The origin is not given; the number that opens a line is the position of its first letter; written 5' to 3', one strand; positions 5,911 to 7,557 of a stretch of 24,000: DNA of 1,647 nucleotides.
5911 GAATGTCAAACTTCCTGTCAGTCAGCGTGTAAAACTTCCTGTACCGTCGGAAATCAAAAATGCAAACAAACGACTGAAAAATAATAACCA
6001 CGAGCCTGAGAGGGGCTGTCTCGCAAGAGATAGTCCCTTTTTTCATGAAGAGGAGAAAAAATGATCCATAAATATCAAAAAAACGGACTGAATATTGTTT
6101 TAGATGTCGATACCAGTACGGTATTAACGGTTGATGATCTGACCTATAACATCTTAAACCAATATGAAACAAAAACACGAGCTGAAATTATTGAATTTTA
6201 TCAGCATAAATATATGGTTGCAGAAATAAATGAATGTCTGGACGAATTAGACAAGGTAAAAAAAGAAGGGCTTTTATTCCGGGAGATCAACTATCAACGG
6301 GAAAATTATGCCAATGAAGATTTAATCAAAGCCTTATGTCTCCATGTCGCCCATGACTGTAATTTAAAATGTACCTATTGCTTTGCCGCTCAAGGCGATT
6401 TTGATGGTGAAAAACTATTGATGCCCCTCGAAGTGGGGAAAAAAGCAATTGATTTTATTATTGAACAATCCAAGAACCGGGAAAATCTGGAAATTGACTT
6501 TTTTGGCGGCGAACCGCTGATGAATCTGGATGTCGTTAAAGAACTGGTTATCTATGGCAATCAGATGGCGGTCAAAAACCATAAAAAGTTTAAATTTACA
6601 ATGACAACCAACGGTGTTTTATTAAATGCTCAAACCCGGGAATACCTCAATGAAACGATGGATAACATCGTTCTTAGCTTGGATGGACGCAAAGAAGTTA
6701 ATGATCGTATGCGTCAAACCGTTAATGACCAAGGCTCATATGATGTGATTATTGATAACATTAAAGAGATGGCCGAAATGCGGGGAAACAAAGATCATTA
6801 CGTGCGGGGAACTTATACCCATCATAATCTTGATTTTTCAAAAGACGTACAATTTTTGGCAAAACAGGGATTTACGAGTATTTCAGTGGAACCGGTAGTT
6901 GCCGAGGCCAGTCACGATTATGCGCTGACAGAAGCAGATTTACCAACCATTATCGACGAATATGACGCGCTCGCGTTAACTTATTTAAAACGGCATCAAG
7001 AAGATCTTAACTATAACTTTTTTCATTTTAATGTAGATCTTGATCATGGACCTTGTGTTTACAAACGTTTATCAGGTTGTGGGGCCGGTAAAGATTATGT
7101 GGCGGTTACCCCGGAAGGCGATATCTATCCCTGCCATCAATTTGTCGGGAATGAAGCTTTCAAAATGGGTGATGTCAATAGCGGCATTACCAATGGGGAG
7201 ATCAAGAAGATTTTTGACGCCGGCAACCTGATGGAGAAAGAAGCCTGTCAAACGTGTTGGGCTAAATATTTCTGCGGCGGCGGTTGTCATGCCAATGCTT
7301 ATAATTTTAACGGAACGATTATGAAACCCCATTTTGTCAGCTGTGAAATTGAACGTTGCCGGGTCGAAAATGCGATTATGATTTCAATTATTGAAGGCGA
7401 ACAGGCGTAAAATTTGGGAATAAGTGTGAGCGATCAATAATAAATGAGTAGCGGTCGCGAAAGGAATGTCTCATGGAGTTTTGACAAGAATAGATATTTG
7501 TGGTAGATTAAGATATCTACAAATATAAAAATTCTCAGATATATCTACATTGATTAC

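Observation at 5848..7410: SCIFF ranthipeptide cassette with a precursor missing from the ORF track, embedded in housekeeping genes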

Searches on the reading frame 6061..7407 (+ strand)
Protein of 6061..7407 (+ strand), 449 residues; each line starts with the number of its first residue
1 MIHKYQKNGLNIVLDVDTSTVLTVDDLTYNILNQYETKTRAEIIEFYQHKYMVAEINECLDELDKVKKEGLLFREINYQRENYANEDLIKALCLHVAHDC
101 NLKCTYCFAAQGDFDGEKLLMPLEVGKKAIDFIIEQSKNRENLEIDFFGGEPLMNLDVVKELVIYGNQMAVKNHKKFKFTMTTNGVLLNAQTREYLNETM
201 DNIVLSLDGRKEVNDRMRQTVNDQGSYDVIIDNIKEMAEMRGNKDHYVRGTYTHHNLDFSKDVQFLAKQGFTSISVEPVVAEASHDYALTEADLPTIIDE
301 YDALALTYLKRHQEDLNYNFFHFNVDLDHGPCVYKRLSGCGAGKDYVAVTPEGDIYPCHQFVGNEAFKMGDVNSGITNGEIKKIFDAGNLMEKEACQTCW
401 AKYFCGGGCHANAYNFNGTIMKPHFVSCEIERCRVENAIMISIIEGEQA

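Call 6: search_protein_families(library=ncbifam, proteins=[window:6061-7407:+], max_evalue=0.01)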
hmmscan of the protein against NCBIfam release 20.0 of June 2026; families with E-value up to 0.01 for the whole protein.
window:6061-7407:+ (449 aa): 73 families (the best 25 are shown)
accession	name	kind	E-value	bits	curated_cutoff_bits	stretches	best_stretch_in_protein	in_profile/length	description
TIGR03974.1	rSAM_six_Cys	equivalog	8.3e-188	624.8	425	1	2-443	1-450/451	thioether cross-link-forming SCIFF peptide maturase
NF040492.1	not_ScfB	exception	1.3e-156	522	855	1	2-441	4-447/450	ScfB-related radical SAM/SPASM orphan maturase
NF047865.1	rSAM_PapB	equivalog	7e-86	288.4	340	1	89-423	2-330/330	PapB family radical SAM/SPASM ranthipeptide maturase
TIGR03906.1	quino_hemo_SAM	equivalog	5.1e-77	259.5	453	1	2-439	3-444/467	quinohemoprotein amine dehydrogenase maturation protein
TIGR04064.1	rSAM_nif11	equivalog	2e-74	251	518.7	1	3-441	5-432/459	nif11-like peptide radical SAM maturase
TIGR04068.1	rSAM_ocin_clost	equivalog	1.3e-53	182.6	500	2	2-240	2-235/462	Cys-rich peptide radical SAM maturase CcpM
TIGR04280.1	geopep_mat_rSAM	hypoth_equivalog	1.7e-36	126.1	400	1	73-421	74-404/428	geopeptide radical SAM maturase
NF038107.1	rSAM_NF038107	equivalog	3.8e-34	118.2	600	1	11-418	17-409/444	Cys-every-fifth radical SAM/SPASM peptide maturase CefB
TIGR03978.1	rSAM_paired_1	equivalog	8.7e-34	117.1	370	1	93-444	86-448/466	His-Xaa-Ser system radical SAM maturase HxsB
NF038170.1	lachnocin_rSAM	equivalog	2.6e-33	115.6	550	1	86-406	72-392/440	lachnocin radical SAM maturase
TIGR03942.1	sulfatase_rSAM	equivalog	1.5e-32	113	349.45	1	96-416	7-331/363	anaerobic sulfatase maturase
TIGR04115.1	rSAM_Cxxx_rpt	equivalog_domain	1.2e-31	110.5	350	1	90-436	2-354/359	radical SAM peptide maturase, CXXX-repeat target family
TIGR04163.1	rSAM_cobopep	equivalog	1.7e-31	109.4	375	1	74-441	41-418/428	peptide-modifying radical SAM enzyme CbpB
TIGR04463.1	rSAM_vs_C_rich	equivalog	2.3e-31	109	525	1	71-410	65-395/438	TIGR04463 family radical SAM/SPASM RiPP maturase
NF035951.1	rSAM_RumMC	equivalog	4.2e-30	104.9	720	2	13-247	28-269/510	RumMC family radical SAM sactipeptide maturase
TIGR04085.1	rSAM_more_4Fe4S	domain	6.5e-20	71.4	27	1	340-428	1-93/93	SPASM domain-containing protein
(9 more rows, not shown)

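Call 7: search_protein_families(library=pfam, proteins=[window:6061-7407:+], max_evalue=0.01)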
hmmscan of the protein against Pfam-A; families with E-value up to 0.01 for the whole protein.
window:6061-7407:+ (449 aa): 3 families
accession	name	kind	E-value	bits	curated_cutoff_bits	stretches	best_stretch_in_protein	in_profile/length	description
PF04055.27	Radical_SAM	-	1.2e-13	52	29.5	1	98-243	5-142/166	Radical SAM superfamily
PF13353.11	Fer4_12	-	1.5e-13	51.7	22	1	93-227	8-132/137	4Fe-4S single cluster domain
PF13186.11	SPASM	-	1.2e-05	25.9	21.5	1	340-400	1-67/67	Iron-sulfur cluster-binding domain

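Call 11: find_homologous_proteins(query=window:6061-7407:+, max_evalue=1e-20)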
Query window:6061-7407:+ (449 aa): 8000 proteins with E <= 1e-20 among 8000 candidates; the best 120 are listed.
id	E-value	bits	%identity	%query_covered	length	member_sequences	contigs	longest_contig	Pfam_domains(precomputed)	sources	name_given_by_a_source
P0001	5.2e-296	999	96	100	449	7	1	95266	PF13186.12,PF04055.28,PF13353.12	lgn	-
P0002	7.0e-272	920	88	100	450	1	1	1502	PF13186.12,PF04055.28,PF13353.12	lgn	-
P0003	6.4e-271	917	87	100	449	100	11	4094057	PF04055.28,PF13353.12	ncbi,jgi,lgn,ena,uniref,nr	ncbi:thioether cross-link-forming SCIFF peptide maturase [Acetobacterium wieringae]|uniref:Thioether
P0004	4.9e-267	904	87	100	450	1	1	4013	PF13186.12,PF04055.28,PF13353.12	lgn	-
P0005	7.0e-267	903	87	100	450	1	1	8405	PF13186.12,PF04055.28,PF13353.12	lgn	-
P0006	2.3e-266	902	87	100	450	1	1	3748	PF13186.12,PF04055.28,PF13353.12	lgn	-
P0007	5.1e-250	848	81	100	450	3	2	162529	PF13186.12,PF04055.28,PF13353.12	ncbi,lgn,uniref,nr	ncbi:thioether cross-link-forming SCIFF peptide maturase [Acetobacterium paludosum]|uniref:Thioether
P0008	4.5e-249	845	80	100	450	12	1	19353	PF13186.12,PF04055.28,PF13353.12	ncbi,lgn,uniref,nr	ncbi:thioether cross-link-forming SCIFF peptide maturase [Acetobacterium fimetarium]|uniref:Thioethe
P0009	3.8e-246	835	80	99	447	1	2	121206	PF13186.12,PF04055.28,PF13353.12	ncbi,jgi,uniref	ncbi:thioether cross-link-forming SCIFF peptide maturase [Acetobacterium sp.]|uniref:thioether cross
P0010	1.2e-245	833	79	100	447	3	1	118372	PF13186.12,PF04055.28,PF13353.12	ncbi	ncbi:MAG: thioether cross-link-forming SCIFF peptide maturase [Acetobacterium sp.]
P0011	2.6e-245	832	81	99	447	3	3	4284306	PF04055.28,PF13353.12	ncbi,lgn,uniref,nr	ncbi:thioether cross-link-forming SCIFF peptide maturase [Acetobacterium bakii]|uniref:Radical SAM p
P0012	8.7e-244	827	79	99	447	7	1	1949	PF13186.12,PF04055.28,PF13353.12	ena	-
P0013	7.3e-231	785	75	99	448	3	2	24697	PF04055.28,PF13353.12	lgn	-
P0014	8.6e-227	771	74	99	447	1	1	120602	PF13186.12,PF04055.28,PF13353.12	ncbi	ncbi:MAG: thioether cross-link-forming SCIFF peptide maturase [Eubacteriaceae bacterium]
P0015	6.5e-226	768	74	99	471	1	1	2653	PF13186.12,PF04055.28,PF13353.12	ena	-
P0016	2.9e-224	763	73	99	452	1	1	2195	PF04055.28,PF13353.12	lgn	-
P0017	2.2e-223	760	72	100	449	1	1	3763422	PF04055.28,PF13353.12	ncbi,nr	ncbi:thioether cross-link-forming SCIFF peptide maturase [Eubacteriaceae bacterium ES2]|nr:thioether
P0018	4.8e-223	759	73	99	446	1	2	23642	PF13186.12,PF04055.28,PF13353.12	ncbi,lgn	-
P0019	2.0e-222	757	72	100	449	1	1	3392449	PF04055.28,PF13353.12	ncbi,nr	ncbi:thioether cross-link-forming SCIFF peptide maturase [Eubacteriaceae bacterium ES3]|nr:thioether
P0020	2.1e-222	757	72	100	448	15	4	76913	PF04055.28,PF13353.12,PF05402.19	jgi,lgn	-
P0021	2.1e-221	753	73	99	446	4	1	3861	PF13186.12,PF04055.28,PF13353.12,PF05402.19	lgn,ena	-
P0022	5.6e-219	745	72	100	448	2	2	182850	PF13186.12,PF04055.28,PF13353.12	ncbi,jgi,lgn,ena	jgi:uncharacterized protein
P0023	1.2e-205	702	69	99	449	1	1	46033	PF04055.28,PF13353.12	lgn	-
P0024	1.2e-205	701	69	99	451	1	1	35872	PF13186.12,PF04055.28,PF13353.12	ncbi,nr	ncbi:MAG: thioether cross-link-forming SCIFF peptide maturase [Eubacterium sp.]|nr:thioether cross-l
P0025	5.5e-205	699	69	99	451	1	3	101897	PF13186.12,PF04055.28,PF13353.12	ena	-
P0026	4.9e-204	696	68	100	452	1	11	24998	PF04055.28,PF13353.12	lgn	-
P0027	5.0e-204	696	69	99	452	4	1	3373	PF13186.12,PF04055.28,PF13353.12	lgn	-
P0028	1.3e-203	695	67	100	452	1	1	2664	PF04055.28,PF13353.12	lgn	-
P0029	7.1e-203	692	66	100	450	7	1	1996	PF04055.28,PF13353.12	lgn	-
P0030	2.7e-201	687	65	100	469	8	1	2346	PF13186.12,PF04055.28,PF13353.12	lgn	-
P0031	6.8e-201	686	67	99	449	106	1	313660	PF04055.28,PF13353.12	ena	-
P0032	8.8e-200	682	67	99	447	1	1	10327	PF04055.28,PF13353.12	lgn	-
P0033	2.3e-199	681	66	100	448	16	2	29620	PF04055.28,PF13353.12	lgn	-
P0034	1.6e-198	678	67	98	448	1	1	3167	PF04055.28,PF13353.12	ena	-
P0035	6.4e-198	676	65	99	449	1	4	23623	PF13186.12,PF04055.28,PF13353.12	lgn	-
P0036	1.7e-197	675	67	99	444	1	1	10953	PF04055.28,PF13353.12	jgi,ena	-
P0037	1.6e-196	671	65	100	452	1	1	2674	PF04055.28,PF13353.12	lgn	-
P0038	1.0e-195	669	66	99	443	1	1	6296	PF04055.28,PF13353.12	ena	-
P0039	5.0e-194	663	64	100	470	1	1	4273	PF13186.12,PF04055.28,PF13353.12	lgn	-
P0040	8.0e-193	659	64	100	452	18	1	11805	PF04055.28,PF13353.12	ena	-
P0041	2.7e-192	657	63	99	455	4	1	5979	PF13186.12,PF04055.28,PF13353.12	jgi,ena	-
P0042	4.9e-191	653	63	99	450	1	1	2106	PF13186.12,PF04055.28,PF13353.12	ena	-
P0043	2.6e-190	651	63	99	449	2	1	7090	PF04055.28,PF13353.12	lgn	-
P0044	6.2e-190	650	64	100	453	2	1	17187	PF13186.12,PF04055.28,PF13353.12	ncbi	ncbi:MAG: thioether cross-link-forming SCIFF peptide maturase [Eubacterium sp.]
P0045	1.6e-189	648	64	98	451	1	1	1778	PF13186.12,PF04055.28,PF13353.12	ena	-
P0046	2.3e-189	648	67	94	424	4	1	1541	PF04055.28,PF13353.12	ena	-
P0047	9.9e-182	623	60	100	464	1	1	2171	PF13186.12,PF04055.28,PF13353.12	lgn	-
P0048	3.7e-181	621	59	100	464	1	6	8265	PF13186.12,PF04055.28,PF13353.12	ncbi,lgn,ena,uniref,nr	ncbi:thioether cross-link-forming SCIFF peptide maturase [Pseudoramibacter alactolyticus]|uniref:thi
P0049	4.4e-181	620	59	100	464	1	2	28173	PF13186.12,PF04055.28,PF13353.12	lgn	-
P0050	4.4e-181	620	59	100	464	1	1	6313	PF13186.12,PF04055.28,PF13353.12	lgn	-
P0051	5.0e-181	620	60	100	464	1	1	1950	PF13186.12,PF04055.28,PF13353.12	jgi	jgi:uncharacterized protein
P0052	5.7e-181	620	59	100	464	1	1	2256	PF13186.12,PF04055.28,PF13353.12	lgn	-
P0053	9.3e-181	619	59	100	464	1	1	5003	PF13186.12,PF04055.28,PF13353.12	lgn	-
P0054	9.4e-181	619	59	100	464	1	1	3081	PF13186.12,PF04055.28,PF13353.12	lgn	-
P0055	1.0e-180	619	59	100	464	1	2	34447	PF13186.12,PF04055.28,PF13353.12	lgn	-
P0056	1.3e-180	619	59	100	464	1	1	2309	PF13186.12,PF04055.28,PF13353.12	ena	-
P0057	1.4e-180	619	59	100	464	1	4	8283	PF13186.12,PF04055.28,PF13353.12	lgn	-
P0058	1.4e-180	619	59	100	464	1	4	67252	PF13186.12,PF04055.28,PF13353.12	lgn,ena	-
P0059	1.6e-180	619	59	100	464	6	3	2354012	PF13186.12,PF04055.28,PF13353.12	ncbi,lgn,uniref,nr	ncbi:six-Cys-in-45 modification radical SAM protein [Pseudoramibacter alactolyticus ATCC 23263]|unir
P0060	1.6e-180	619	59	100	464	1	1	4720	PF13186.12,PF04055.28,PF13353.12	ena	-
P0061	1.7e-180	619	59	100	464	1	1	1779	PF13186.12,PF04055.28,PF13353.12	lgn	-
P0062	2.4e-180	618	59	100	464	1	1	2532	PF13186.12,PF04055.28,PF13353.12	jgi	jgi:uncharacterized protein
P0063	2.5e-180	618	59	100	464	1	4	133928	PF13186.12,PF04055.28,PF13353.12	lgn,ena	-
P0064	2.5e-180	618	59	100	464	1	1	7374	PF13186.12,PF04055.28,PF13353.12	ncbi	-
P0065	2.9e-180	618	59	100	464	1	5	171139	PF13186.12,PF04055.28,PF13353.12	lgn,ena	-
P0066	5.3e-180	617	59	100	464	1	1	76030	PF04055.28,PF13353.12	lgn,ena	-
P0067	6.5e-180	617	59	100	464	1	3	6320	PF13186.12,PF04055.28,PF13353.12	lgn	-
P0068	6.8e-180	617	59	100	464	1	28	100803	PF13186.12,PF04055.28,PF13353.12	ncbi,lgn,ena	ncbi:thioether cross-link-forming SCIFF peptide maturase [Pseudoramibacter alactolyticus]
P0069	9.2e-180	616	59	100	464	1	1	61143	PF13186.12,PF04055.28,PF13353.12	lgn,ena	-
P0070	1.0e-179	616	59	100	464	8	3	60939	PF13186.12,PF04055.28,PF13353.12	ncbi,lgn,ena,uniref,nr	ncbi:thioether cross-link-forming SCIFF peptide maturase [Pseudoramibacter alactolyticus]|uniref:thi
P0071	1.1e-179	616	59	100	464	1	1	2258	PF13186.12,PF04055.28,PF13353.12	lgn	-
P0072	1.9e-179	615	59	100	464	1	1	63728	PF13186.12,PF04055.28,PF13353.12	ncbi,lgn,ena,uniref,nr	ncbi:thioether cross-link-forming SCIFF peptide maturase [Pseudoramibacter faecis]|uniref:thioether 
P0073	2.0e-179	615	59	100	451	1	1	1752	PF13186.12,PF04055.28,PF13353.12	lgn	-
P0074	2.3e-179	615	59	100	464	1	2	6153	PF13186.12,PF04055.28,PF13353.12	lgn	-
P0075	2.6e-179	615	59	100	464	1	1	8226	PF13186.12,PF04055.28,PF13353.12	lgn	-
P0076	3.2e-179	614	59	100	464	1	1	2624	PF13186.12,PF04055.28,PF13353.12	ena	-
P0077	3.9e-179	614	59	100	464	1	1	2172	PF13186.12,PF04055.28,PF13353.12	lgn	-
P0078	4.8e-179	614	59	100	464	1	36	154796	PF13186.12,PF04055.28,PF13353.12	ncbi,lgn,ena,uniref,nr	ncbi:thioether cross-link-forming SCIFF peptide maturase [Pseudoramibacter alactolyticus]|uniref:thi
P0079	5.0e-179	614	59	100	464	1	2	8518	PF13186.12,PF04055.28,PF13353.12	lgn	-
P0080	5.0e-179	614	59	100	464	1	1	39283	PF13186.12,PF04055.28,PF13353.12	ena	-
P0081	6.8e-179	613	59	100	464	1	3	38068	PF13186.12,PF04055.28,PF13353.12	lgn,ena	-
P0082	7.8e-179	613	59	100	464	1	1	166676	PF13186.12,PF04055.28,PF13353.12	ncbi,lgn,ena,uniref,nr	ncbi:thioether cross-link-forming SCIFF peptide maturase [Pseudoramibacter alactolyticus]|uniref:thi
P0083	8.8e-179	613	59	100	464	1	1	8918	PF13186.12,PF04055.28,PF13353.12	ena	-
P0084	8.0e-178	610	58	100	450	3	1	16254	PF13186.12,PF04055.28,PF13353.12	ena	-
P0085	1.3e-177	609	58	100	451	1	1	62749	PF13186.12,PF04055.28,PF13353.12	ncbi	-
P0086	7.9e-177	606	-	-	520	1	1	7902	PF04055.28,PF13353.12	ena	-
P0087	2.4e-176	605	58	100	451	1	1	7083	PF04055.28,PF13353.12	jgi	-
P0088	9.0e-175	600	58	100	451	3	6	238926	PF04055.28,PF13353.12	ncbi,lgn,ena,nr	ncbi:MAG: thioether cross-link-forming SCIFF peptide maturase [Eubacteriaceae bacterium]|nr:thioethe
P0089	1.2e-174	599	57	100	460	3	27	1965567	PF13186.12,PF04055.28,PF13353.12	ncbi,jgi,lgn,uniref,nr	ncbi:thioether cross-link-forming SCIFF peptide maturase [Pseudoramibacter sp.]|jgi:uncharacterized 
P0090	1.7e-174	599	58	100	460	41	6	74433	PF13186.12,PF04055.28,PF13353.12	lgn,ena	-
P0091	4.5e-171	588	56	98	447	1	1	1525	PF13186.12,PF04055.28,PF13353.12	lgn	-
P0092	5.3e-171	587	58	100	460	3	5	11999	PF13186.12,PF04055.28,PF13353.12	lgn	-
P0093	6.7e-171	587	58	98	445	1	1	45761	PF13186.12,PF04055.28,PF13353.12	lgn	-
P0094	1.1e-170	586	58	100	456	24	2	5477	PF04055.28,PF13353.12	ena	-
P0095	1.3e-170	586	57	99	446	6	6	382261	PF13186.12,PF04055.28,PF13353.12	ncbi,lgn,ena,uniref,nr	ncbi:uncharacterized protein DES36_103108 [Alkalibaculum bacchi]|uniref:Radical SAM core domain-cont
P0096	1.4e-170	586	58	100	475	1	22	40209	PF04055.28,PF13353.12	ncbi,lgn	-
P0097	1.8e-170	586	56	98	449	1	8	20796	PF13186.12,PF04055.28,PF13353.12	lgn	-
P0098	3.0e-170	585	55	98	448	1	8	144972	PF13186.12,PF04055.28,PF13353.12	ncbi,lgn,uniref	ncbi:thioether cross-link-forming SCIFF peptide maturase [Proteiniborus sp.]|uniref:thioether cross-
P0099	8.6e-170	583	58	100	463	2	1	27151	PF04055.28,PF13353.12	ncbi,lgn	ncbi:MAG: thioether cross-link-forming SCIFF peptide maturase [Eubacteriaceae bacterium]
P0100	1.8e-169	582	56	98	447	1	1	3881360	PF13186.12,PF04055.28,PF13353.12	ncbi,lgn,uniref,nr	ncbi:thioether cross-link-forming SCIFF peptide maturase [Proteiniborus sp. MB09-C3]|uniref:thioethe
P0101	4.2e-169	581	57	99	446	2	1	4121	PF13186.12,PF04055.28,PF13353.12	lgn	-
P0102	1.2e-168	579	56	98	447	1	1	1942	PF13186.12,PF04055.28,PF13353.12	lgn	-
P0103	2.9e-168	578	56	98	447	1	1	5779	PF13186.12,PF04055.28,PF13353.12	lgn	-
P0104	1.1e-167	576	55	98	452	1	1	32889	PF13186.12,PF04055.28,PF13353.12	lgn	-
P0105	1.2e-167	576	57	99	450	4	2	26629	PF13186.12,PF04055.28,PF13353.12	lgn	-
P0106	1.5e-167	576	55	99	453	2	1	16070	PF13186.12,PF04055.28,PF13353.12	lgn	-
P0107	1.8e-167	576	-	-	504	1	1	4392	PF04055.28,PF13353.12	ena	-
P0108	1.9e-167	576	55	98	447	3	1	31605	PF13186.12,PF04055.28,PF13353.12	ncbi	-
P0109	3.6e-167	575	57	100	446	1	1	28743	PF04055.28,PF13353.12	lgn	-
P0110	9.4e-167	573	54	98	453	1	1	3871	PF13186.12,PF04055.28,PF13353.12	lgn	-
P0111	1.9e-166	572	54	98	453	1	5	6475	PF13186.12,PF04055.28,PF13353.12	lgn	-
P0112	2.0e-166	572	54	98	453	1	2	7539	PF13186.12,PF04055.28,PF13353.12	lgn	-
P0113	3.2e-166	572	54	98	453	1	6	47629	PF13186.12,PF04055.28,PF13353.12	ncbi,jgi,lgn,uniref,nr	ncbi:thioether cross-link-forming SCIFF peptide maturase [Anaerosalibacter bizertensis]|uniref:Thioe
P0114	3.4e-166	571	54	98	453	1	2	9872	PF13186.12,PF04055.28,PF13353.12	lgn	-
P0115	3.6e-166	571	54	98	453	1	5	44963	PF13186.12,PF04055.28,PF13353.12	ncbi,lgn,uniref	ncbi:thioether cross-link-forming SCIFF peptide maturase [Anaerosalibacter bizertensis]|uniref:thioe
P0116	4.6e-166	571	56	98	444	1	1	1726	PF13186.12,PF04055.28,PF13353.12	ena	-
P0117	4.9e-166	571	54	98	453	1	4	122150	PF13186.12,PF04055.28,PF13353.12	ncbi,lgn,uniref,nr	ncbi:thioether cross-link-forming SCIFF peptide maturase [Anaerosalibacter bizertensis]|uniref:Thioe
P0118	6.4e-166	571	54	98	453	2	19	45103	PF13186.12,PF04055.28,PF13353.12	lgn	-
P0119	7.7e-166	570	56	100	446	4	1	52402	PF04055.28,PF13353.12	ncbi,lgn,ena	-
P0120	1.3e-165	569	52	98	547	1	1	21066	PF04055.28,PF13353.12,PF05402.19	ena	-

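Call 16: find_related_loci(query=A1, collection=genome_contigs, flank=9000)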
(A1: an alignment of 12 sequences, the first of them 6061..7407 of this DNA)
Query A1 (449 aa) in genome_contigs; peptide patterns used: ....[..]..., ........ (x = any residue, [..] = any of these).
600 stretches matched a pattern (row limit reached: there are more); 597 encode a relative of the query (tblastn E <= 1e-3); the best 80 are kept; 80 distinct loci.
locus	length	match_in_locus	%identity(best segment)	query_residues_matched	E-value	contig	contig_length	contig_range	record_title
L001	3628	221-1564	89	1-448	0e+0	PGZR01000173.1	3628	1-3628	MAG: Firmicutes bacterium HGW-Firmicutes-4 bjp_ig2103_scaffold_9299, whole genome shotgun sequence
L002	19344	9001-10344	89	1-448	0e+0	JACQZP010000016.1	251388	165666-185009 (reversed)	MAG: Acetobacterium woodii isolate NC_groundwater_1570_Pr3_B-0.1um_42_151 SR-2_scaffold_141_1198532, whole genome shotgu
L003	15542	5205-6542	69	1-445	0e+0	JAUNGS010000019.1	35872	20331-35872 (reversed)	MAG: Eubacterium sp. isolate S27M_St_31 NODE_615_length_35872_cov_7.503448, whole genome shotgun sequence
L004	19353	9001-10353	59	1-449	0e+0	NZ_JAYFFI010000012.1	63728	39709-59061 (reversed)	Pseudoramibacter faecis strain HA2172 Pa_ctg019, whole genome shotgun sequence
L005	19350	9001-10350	57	1-448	4e-178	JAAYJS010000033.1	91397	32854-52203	MAG: Eubacteriaceae bacterium isolate AS10tlH2TH_313 208417_AS10, whole genome shotgun sequence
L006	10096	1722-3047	55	2-442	9e-171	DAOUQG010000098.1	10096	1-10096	MAG TPA_asm: Thermohalobacteraceae bacterium isolate CSMAG_120 CSMAG_120_k141_77990_length_10096_cov_12.4967, whole geno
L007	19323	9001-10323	54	2-441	7e-165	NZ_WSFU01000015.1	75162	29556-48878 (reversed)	Anaeromonas gelatinilytica strain D2Q-14 406-75162-8037956, whole genome shotgun sequence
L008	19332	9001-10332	54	1-442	3e-163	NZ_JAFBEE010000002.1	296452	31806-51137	Alkaliphilus hydrothermalis strain DSM 25890 Ga0454045_02, whole genome shotgun sequence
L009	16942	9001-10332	54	1-441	8e-162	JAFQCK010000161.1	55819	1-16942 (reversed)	MAG: Lachnospiraceae bacterium isolate RGIG1692 Goat_Cecum-2__c754632, whole genome shotgun sequence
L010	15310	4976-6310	53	1-442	1e-161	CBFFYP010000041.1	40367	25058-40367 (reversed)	MAG: uncultured Lachnospiraceae bacterium isolate ena-SAMPLE-TAB-24-07-2025-15:39:17:973-14924 genome assembly, contig:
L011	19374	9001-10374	53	1-448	8e-161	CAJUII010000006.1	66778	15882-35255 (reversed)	MAG TPA_asm: uncultured Lachnospiraceae bacterium isolate MGBC140159 genome assembly, contig: MGBC140159.6, whole genome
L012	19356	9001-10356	54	1-447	1e-160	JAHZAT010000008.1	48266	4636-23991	MAG: Clostridiales bacterium isolate HRGM_Genome_1893 HRGM_Genome_1893_8, whole genome shotgun sequence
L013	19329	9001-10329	54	1-441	3e-160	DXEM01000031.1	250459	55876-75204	MAG TPA_asm: Candidatus Anaerostipes excrementavium isolate CHK191-13928 CHK191__C290676_L250459_SAMEA5754835, whole gen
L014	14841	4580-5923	52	1-445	3e-160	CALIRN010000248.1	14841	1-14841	MAG TPA_asm: uncultured Eubacteriaceae bacterium isolate SRR2857969_bin.167_CONCOCT_v1.1_MAG genome assembly, contig: ER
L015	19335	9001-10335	52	1-441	6e-160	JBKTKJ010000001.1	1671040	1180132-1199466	MAG: Eubacterium sp. isolate 19-2_29 NODE_1_length_1671040_cov_18.523583, whole genome shotgun sequence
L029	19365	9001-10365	52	1-447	3e-158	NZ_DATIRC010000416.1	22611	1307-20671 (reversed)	MAG: Romboutsia sp. isolate SMAG_U15893 k141_462699, whole genome shotgun sequence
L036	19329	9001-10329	53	1-441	2e-157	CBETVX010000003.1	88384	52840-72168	MAG TPA_asm: uncultured Eubacteriales bacterium isolate SRR13515399_binner123_Refined_12 genome assembly, contig: ERZ250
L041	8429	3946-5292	51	1-446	2e-156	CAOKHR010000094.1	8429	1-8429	MAG TPA_asm: uncultured Lachnospiraceae bacterium isolate SRR17684636_bin.24_metawrap_v1.3_MAG genome assembly, contig:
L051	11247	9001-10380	52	1-447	2e-155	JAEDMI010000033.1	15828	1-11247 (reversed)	MAG: Acetatifactor sp. isolate MAG262 NODE_3775_length_15828_cov_4.577759, whole genome shotgun sequence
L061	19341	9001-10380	52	1-448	3e-154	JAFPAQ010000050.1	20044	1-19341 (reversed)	MAG: Lachnospiraceae bacterium isolate RGIG970 Dairy_cattle_Rectum-6__c157909, whole genome shotgun sequence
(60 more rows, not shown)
